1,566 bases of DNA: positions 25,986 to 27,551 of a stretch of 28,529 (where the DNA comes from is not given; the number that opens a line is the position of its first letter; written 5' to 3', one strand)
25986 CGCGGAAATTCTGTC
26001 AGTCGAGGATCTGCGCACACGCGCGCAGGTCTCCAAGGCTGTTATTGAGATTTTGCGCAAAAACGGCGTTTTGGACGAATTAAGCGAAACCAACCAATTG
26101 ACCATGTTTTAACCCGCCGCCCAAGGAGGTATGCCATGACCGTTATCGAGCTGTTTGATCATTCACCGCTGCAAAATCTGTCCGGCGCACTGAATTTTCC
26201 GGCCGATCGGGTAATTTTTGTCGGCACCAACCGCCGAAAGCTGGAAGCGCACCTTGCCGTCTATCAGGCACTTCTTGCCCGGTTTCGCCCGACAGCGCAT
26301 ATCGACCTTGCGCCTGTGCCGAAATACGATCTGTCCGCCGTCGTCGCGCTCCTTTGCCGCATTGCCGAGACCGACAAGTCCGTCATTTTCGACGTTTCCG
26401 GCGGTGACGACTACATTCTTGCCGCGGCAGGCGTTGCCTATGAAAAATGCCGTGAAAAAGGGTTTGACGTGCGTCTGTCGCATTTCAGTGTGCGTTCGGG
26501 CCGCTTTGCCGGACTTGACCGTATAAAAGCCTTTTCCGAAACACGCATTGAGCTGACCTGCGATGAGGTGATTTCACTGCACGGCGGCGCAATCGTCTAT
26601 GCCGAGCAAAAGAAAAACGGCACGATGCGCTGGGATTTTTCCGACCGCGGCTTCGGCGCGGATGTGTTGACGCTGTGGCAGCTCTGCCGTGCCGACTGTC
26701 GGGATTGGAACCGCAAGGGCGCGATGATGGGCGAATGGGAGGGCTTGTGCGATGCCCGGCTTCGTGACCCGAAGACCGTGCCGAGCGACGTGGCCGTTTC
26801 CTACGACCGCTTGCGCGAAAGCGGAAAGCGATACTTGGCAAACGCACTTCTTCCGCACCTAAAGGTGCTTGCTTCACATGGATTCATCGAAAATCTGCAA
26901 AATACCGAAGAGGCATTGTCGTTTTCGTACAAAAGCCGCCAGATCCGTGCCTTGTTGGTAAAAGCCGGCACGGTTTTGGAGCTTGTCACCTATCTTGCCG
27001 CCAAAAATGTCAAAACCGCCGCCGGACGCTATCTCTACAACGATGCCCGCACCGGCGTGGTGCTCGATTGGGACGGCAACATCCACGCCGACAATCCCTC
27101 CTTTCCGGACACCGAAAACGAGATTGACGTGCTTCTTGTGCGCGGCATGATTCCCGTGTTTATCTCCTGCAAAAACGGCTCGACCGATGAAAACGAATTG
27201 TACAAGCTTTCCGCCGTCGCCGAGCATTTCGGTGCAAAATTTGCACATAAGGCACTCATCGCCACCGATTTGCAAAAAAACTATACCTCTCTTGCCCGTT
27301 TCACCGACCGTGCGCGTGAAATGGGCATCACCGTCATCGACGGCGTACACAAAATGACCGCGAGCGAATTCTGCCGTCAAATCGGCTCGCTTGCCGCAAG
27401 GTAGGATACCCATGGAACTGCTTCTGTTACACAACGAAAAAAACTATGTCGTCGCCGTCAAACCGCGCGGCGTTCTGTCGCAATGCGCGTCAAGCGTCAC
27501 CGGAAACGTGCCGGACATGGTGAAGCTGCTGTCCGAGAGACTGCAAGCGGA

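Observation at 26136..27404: Orphan Card1/Can2-like CARF-nuclease gene wedged between polC and a pseudouridine synthase, with Ser replacing the (D/E) of (D/E)xK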

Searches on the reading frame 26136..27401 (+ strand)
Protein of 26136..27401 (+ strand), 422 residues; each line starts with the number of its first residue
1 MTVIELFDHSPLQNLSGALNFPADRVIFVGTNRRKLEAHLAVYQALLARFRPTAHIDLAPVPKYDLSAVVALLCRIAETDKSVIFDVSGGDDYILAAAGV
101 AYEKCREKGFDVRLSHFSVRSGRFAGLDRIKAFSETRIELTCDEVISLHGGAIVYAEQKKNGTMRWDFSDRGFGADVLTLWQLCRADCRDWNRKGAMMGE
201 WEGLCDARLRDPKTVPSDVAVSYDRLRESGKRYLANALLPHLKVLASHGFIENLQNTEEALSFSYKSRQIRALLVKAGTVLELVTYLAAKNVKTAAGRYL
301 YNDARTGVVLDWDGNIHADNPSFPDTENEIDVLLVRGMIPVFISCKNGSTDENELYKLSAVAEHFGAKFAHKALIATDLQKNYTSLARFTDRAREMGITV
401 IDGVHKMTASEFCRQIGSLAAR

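Call 3: search_protein_families(library=pfam, proteins=[window:26136-27401:+], max_evalue=1)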
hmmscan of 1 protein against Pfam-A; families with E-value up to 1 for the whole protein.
window:26136-27401:+ (422 aa): 1 family
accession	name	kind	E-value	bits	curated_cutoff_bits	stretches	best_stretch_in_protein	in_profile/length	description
PF09002.17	Card1_endonuc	-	0.0056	16.7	26.4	1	326-401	44-117/136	Card1-like, endonuclease domain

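Call 4: search_protein_families(library=ncbifam, proteins=[window:26136-27401:+], max_evalue=1)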
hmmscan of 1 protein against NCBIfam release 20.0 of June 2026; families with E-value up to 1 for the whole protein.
window:26136-27401:+ (422 aa): 0 families

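Call 5: search_protein_families(library=padloc, proteins=[window:26136-27401:+], max_evalue=1)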
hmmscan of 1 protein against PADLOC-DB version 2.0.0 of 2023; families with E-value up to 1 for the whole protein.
window:26136-27401:+ (422 aa): 13 families
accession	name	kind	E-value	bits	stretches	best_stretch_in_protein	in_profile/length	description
PDLC01895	CARF4--CARF_PDDEXK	-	3.9e-25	86.6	2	242-415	220-379/397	-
PDLC01881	CARF4--CARF_PDDEXK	-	1.2e-20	72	1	2-401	5-359/378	-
PDLC01880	CARF4--CARF_PDDEXK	-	4.1e-16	57.2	2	277-403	239-348/364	-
PDLC01884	CARF4--CARF_PDDEXK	-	1.4e-14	52.3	2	226-401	203-361/382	-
PDLC01890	CARF4--CARF_PDDEXK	-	3e-10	38.1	1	325-400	267-337/366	-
PDLC01037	Csx1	-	7.9e-10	36.8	1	11-400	13-302/320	ARF+Nuclease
PDLC01968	CARF_PDDEXK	-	6.8e-08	30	1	237-382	214-326/361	-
PDLC01882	CARF4--CARF_PDDEXK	-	7.5e-08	29.3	1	278-391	436-544/569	-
PDLC01619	Csx1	-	1.6e-05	22.3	1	276-381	222-309/330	CAS-III; associated_signaling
PDLC01898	CARF4--CARF_PDDEXK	-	4e-05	21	1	325-405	208-285/296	-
PDLC01900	CARF4--CARF_PDDEXK_AAA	-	8.8e-05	19.3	1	315-383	469-534/556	-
PDLC01897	CARF4--CARF_PDDEXK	-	0.00034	18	1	274-400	247-348/369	-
PDLC01889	CARF4--CARF_PDDEXK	-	0.00082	16.7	1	325-382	268-324/367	-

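Call 6: search_solved_structures(query=window:26136-27401:+, max_evalue=10, show_alignments=3)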
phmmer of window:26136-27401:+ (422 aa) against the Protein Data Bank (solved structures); distinct sequences matched with E-value up to 10: 5.
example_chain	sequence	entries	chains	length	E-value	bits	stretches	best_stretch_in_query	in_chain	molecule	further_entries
11bl_A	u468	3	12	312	0.22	13.5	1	36-153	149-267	Ribokinase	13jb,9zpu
9f5x_2L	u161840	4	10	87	0.9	11.5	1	54-119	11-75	CoxIn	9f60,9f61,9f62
2m0m_A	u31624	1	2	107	0.91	11.5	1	280-355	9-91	Minor ampullate fibroin 1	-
3vnf_A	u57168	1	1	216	1.5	10.8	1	5-37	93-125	Membrane-associated protein VP24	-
3vne_A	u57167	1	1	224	1.6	10.7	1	5-37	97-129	Membrane-associated protein VP24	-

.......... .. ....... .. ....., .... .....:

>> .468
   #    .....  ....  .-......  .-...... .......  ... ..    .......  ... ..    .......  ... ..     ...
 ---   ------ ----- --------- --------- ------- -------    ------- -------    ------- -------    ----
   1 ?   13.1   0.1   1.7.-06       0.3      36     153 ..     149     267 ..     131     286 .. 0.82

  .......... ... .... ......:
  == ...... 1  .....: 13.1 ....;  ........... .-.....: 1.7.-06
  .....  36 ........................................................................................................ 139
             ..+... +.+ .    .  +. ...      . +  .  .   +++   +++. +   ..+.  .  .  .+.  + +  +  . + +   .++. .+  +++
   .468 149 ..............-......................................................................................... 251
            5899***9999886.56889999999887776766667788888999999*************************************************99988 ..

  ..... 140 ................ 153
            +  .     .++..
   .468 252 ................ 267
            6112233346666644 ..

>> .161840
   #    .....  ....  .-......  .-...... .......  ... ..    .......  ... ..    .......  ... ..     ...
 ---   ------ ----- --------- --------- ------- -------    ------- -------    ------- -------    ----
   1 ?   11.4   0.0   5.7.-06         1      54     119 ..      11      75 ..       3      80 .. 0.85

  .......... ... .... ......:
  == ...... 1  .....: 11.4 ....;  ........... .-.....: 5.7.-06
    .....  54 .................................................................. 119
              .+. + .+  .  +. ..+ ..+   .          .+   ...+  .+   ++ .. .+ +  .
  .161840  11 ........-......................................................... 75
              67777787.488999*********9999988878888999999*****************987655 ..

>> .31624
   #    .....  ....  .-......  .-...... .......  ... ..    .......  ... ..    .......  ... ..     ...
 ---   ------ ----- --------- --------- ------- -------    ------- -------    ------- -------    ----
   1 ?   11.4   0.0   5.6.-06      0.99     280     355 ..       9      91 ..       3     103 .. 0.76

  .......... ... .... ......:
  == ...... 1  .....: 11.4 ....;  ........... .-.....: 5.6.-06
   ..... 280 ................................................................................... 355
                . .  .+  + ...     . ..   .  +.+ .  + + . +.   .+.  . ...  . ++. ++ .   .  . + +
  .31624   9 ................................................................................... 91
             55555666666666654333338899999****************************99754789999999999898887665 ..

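Call 7: find_homologous_proteins(query=window:26136-27401:+, max_evalue=0.001)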
Query window:26136-27401:+ (422 aa): 138 proteins with E <= 0.001 among 8000 candidates; the best 120 are listed.
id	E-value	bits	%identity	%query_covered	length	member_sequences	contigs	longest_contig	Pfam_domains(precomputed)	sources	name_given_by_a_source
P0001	5.9e-269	910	95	100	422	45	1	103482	-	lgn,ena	-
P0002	3.5e-268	907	95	100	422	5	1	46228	-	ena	-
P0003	3.3e-265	897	93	100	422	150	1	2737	-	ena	-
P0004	1.0e-250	850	89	100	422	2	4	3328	-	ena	-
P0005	6.0e-236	801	86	100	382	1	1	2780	-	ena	-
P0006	4.2e-225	765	80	100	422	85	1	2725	-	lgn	-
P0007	8.0e-215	731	77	100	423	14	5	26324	-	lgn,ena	-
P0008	2.5e-170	585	62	99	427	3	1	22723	-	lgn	-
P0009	3.3e-168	578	61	100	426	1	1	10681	-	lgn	-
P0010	1.2e-162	560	61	99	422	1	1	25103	-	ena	-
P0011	5.3e-145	501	55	99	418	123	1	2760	-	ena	-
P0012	2.3e-142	493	54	99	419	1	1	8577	-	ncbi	-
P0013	2.9e-140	486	54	99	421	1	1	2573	-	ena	-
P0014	2.1e-139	483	54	99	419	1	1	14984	-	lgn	-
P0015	3.5e-136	472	53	99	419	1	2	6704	-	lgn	-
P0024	3.9e-121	423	48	99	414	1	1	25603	-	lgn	-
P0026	7.5e-119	415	49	99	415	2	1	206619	-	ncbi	-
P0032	4.1e-75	271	35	99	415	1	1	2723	PF09002.18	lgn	-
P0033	1.1e-74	270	34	99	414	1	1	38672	PF09002.18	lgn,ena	-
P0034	1.5e-74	269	34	99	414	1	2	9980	PF09002.18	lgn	-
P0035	1.8e-74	269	34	99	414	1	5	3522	PF09002.18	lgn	-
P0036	2.1e-74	269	34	99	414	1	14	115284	PF09002.18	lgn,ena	-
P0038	2.9e-74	268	34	99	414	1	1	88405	PF09002.18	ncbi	-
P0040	2.9e-74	268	34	99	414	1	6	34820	PF09002.18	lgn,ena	-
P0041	3.2e-74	268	34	99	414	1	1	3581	PF09002.18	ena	-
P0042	3.3e-74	268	34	99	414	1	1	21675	PF09002.18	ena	-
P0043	4.0e-74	268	34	99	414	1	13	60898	PF09002.18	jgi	-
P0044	4.1e-74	268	34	99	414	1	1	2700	PF09002.18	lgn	-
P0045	4.3e-74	268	34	99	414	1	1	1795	PF09002.18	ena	-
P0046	5.3e-74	268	35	100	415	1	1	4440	PF09002.18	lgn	-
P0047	5.5e-74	268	34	99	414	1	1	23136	PF09002.18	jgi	-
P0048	8.2e-74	267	34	99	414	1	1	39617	PF09002.18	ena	-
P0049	1.0e-73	267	34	99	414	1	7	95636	PF09002.18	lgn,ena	-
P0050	1.4e-73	266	34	99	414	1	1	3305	PF09002.18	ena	-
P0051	1.4e-73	266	34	99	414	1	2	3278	PF09002.18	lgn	-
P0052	2.6e-73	265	34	99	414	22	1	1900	PF09002.18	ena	-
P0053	4.9e-73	264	34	99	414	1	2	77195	PF09002.18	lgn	-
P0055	8.2e-73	264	36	100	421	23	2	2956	PF09002.18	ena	-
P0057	2.8e-72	262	35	100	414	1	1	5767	PF09002.18,PF03460.23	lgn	-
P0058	1.4e-71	260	34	99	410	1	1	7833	PF09002.18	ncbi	-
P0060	1.3e-70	256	37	100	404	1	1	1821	PF09002.18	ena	-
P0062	2.8e-69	252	34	99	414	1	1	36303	PF09002.18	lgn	-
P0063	4.2e-69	251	34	99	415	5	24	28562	PF09002.18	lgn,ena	-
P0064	6.4e-69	251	32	99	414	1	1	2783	PF09002.18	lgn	-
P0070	4.0e-66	242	34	99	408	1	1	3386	PF09002.18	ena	-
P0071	4.7e-66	241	35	99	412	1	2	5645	PF09002.18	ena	-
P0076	3.2e-64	235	35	100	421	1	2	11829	PF09002.18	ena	-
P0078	1.6e-63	233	36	99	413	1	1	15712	PF09002.18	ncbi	-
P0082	1.3e-62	230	33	99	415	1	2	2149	PF09002.18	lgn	-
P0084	2.0e-62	229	33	99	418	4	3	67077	PF09002.18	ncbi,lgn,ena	-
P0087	5.4e-62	228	35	99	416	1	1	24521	PF09002.18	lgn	-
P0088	6.6e-62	228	35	99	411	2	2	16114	PF09002.18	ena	-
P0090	3.8e-61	225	35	99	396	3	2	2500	PF09002.18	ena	-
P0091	3.4e-60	222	32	99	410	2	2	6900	PF09002.18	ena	-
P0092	6.4e-60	221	34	99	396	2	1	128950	PF09002.18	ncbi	-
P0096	4.2e-58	215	33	97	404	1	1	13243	PF09002.18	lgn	-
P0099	2.4e-57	213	36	100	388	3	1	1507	PF09002.18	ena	-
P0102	9.7e-57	211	35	99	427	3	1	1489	PF09002.18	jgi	-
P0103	4.2e-56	209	34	96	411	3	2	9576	PF09002.18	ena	-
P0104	7.0e-56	208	30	99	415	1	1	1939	PF09002.18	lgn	-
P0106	1.1e-55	207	36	76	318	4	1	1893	PF09002.18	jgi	-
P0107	1.7e-53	200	32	96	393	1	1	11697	PF09002.18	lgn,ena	-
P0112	4.2e-49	186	32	95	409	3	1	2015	PF09002.18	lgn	-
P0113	1.3e-47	181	30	96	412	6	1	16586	PF09002.18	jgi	-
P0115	6.6e-46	175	32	99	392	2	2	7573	PF09002.18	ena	-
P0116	6.0e-45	172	31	99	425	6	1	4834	PF09002.18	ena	-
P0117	4.8e-43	166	38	57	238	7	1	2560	PF09002.18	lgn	-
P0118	6.3e-42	162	28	97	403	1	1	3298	PF09002.18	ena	-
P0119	1.7e-41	161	31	99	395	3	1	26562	PF09002.18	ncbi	-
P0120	1.6e-40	157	31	97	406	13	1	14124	PF09002.18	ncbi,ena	-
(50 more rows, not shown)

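Call 10: search_solved_structures(query=A1, max_evalue=10, show_alignments=5)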
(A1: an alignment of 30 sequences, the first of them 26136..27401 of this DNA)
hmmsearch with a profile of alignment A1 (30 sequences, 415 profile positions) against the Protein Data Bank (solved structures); distinct sequences matched with E-value up to 10: 6.
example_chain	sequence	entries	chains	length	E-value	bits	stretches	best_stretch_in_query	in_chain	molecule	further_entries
7bdv_A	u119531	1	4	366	2.8e-05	26.2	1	2-167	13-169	Can2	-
1xmx_A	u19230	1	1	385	0.00016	23.7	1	230-395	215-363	hypothetical protein VC1899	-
8bao_A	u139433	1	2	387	0.0035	19.3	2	315-366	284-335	DUF1887 family protein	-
1ri9_A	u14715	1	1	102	0.057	15.3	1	223-311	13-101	FYN-binding protein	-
8hl1_AEFG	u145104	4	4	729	0.061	15.2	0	91-129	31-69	Elongation factor 2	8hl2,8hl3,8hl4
3cuo_A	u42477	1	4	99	1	11.1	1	227-270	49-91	Uncharacterized HTH-type transcriptional regulator ygaV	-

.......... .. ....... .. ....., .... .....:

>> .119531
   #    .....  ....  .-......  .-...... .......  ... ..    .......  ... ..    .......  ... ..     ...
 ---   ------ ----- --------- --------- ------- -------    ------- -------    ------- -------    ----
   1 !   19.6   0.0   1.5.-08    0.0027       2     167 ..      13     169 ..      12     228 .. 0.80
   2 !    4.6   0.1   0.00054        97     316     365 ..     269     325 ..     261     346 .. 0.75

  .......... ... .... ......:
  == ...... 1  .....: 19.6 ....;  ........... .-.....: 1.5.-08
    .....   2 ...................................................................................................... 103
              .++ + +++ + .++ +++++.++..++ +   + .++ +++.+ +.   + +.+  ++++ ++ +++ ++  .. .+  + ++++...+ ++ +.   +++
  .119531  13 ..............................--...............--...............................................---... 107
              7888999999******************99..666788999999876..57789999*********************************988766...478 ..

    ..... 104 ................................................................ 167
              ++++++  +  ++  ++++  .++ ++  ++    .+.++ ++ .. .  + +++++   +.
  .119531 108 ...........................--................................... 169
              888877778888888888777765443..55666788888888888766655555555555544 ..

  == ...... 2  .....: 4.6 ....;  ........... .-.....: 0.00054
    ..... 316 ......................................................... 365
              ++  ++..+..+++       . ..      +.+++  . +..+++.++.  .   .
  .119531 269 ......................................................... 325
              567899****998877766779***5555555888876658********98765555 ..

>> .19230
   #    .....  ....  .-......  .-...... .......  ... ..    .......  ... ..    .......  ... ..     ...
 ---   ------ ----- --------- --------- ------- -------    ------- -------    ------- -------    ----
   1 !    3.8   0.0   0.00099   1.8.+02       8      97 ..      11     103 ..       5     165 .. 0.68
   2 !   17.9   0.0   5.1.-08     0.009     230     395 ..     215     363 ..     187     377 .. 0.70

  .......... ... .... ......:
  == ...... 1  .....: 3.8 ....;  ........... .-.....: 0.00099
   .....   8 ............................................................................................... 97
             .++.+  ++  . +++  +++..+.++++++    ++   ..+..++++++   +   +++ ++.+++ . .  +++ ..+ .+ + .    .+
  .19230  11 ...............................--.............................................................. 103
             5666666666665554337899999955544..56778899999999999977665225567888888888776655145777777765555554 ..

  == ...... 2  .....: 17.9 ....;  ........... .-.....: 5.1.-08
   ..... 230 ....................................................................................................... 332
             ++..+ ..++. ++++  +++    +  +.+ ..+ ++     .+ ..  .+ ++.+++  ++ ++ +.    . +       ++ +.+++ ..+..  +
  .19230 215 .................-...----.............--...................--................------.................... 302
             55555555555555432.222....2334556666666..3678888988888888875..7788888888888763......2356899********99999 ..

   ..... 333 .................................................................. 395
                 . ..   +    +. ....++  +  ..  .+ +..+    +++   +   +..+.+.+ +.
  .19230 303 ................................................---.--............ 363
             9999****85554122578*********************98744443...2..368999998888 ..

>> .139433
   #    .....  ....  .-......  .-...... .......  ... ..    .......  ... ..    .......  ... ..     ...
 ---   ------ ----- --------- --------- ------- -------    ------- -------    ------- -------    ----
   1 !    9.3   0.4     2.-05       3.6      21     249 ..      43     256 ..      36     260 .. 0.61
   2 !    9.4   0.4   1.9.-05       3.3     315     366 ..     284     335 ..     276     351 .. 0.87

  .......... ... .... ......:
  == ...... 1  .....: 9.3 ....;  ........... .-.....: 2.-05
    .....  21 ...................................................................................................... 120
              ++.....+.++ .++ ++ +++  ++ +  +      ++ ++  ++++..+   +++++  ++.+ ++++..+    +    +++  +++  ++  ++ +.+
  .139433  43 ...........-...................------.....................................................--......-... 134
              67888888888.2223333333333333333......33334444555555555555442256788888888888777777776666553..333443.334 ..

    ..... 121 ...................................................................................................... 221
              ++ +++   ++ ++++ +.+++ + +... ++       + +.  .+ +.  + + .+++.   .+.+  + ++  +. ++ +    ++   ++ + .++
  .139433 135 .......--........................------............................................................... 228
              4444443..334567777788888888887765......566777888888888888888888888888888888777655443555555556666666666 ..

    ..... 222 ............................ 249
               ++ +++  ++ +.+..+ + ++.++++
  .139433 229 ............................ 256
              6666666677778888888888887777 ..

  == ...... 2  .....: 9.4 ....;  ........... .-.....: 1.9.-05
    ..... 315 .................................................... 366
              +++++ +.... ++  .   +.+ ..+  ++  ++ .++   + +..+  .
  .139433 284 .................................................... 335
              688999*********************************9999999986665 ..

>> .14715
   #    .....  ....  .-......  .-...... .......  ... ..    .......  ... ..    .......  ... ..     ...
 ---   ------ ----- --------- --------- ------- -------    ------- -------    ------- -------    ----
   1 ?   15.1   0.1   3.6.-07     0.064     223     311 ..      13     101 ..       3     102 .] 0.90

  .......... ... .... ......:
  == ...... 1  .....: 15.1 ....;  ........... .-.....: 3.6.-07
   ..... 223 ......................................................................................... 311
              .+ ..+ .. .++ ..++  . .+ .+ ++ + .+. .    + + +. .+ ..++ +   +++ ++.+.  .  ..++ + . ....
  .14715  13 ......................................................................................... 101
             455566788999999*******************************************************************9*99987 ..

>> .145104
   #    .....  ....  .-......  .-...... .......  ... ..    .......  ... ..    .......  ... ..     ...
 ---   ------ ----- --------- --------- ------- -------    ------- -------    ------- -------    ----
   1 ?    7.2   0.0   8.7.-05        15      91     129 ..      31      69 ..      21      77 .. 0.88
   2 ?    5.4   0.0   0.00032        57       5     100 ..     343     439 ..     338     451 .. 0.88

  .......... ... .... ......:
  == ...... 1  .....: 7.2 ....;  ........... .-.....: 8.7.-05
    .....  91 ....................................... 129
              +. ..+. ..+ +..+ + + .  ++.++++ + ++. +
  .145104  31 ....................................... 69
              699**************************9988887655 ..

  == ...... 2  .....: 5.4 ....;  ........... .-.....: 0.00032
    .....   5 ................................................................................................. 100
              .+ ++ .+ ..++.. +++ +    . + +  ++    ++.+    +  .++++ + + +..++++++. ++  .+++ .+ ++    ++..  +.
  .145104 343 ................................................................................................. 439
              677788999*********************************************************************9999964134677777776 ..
